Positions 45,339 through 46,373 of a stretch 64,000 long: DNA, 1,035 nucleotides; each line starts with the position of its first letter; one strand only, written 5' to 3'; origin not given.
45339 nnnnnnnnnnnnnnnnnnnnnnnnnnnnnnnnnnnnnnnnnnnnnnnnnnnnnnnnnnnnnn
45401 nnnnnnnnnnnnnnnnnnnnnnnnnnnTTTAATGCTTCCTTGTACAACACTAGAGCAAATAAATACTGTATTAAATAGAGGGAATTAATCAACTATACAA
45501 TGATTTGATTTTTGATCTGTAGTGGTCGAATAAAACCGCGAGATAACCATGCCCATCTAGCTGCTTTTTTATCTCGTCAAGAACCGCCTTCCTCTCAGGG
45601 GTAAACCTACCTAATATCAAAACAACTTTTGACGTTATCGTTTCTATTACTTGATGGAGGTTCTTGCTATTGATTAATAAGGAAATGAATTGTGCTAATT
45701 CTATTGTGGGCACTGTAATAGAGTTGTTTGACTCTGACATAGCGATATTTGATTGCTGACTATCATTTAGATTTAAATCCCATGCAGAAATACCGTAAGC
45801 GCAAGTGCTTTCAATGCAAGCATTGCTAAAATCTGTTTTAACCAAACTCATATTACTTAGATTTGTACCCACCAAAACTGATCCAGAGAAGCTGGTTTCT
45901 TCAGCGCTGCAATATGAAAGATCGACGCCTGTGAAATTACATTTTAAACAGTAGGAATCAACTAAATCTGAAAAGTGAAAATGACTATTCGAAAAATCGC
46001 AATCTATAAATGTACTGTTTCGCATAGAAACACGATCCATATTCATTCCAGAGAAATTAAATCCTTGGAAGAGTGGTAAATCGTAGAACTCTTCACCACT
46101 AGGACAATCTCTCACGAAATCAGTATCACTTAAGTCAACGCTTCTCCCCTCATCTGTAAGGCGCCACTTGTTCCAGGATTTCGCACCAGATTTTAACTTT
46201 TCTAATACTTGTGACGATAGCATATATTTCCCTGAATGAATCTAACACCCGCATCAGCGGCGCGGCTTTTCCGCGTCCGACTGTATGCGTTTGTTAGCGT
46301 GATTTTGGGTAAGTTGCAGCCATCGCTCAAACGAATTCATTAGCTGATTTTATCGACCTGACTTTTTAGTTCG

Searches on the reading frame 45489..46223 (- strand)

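Call 7: search_protein_families(library=ncbifam, proteins=[window:45489-46223:-])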
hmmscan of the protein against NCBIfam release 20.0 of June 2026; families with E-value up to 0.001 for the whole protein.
window:45489-46223:- (244 aa): 8 families
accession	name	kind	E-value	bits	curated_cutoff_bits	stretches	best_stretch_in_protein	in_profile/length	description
NF047416.1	penta_HetL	equivalog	7e-07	28.9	260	1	55-159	28-134/218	heterocyst differentiation pentapeptide repeat protein HetL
NF011744.0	PRK15197.1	equivalog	1e-06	28.1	274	1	31-172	156-287/291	SPI-2 type III secretion system effector PipB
NF011904.1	PRK15377.1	subfamily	7.7e-06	24.6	500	1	52-194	26-171/606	type III secretion system effector HECT-type E3 ubiquitin transferase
NF052603.1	penta_Alr5209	equivalog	2.5e-05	24.4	125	1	62-140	15-98/113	Alr5209 family pentapeptide repeat protein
NF011743.0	PRK15196.1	equivalog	3.1e-05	23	354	1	55-167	227-339/350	type III secretion system effector PipB2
NF000349.1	mfpA_AE000516.2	equivalog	3.9e-05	23.6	360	1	52-142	9-99/183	pentapeptide repeat protein MfpA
NF033375.2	penta_rpt_QnrE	exception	0.00018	21.6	480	1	27-165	26-154/214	QnrE family quinolone resistance pentapeptide repeat protein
NF038182.1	penta_rpt_SmQnr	exception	0.00042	20.2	460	0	4-149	3-143/215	SmQnr family pentapeptide repeat protein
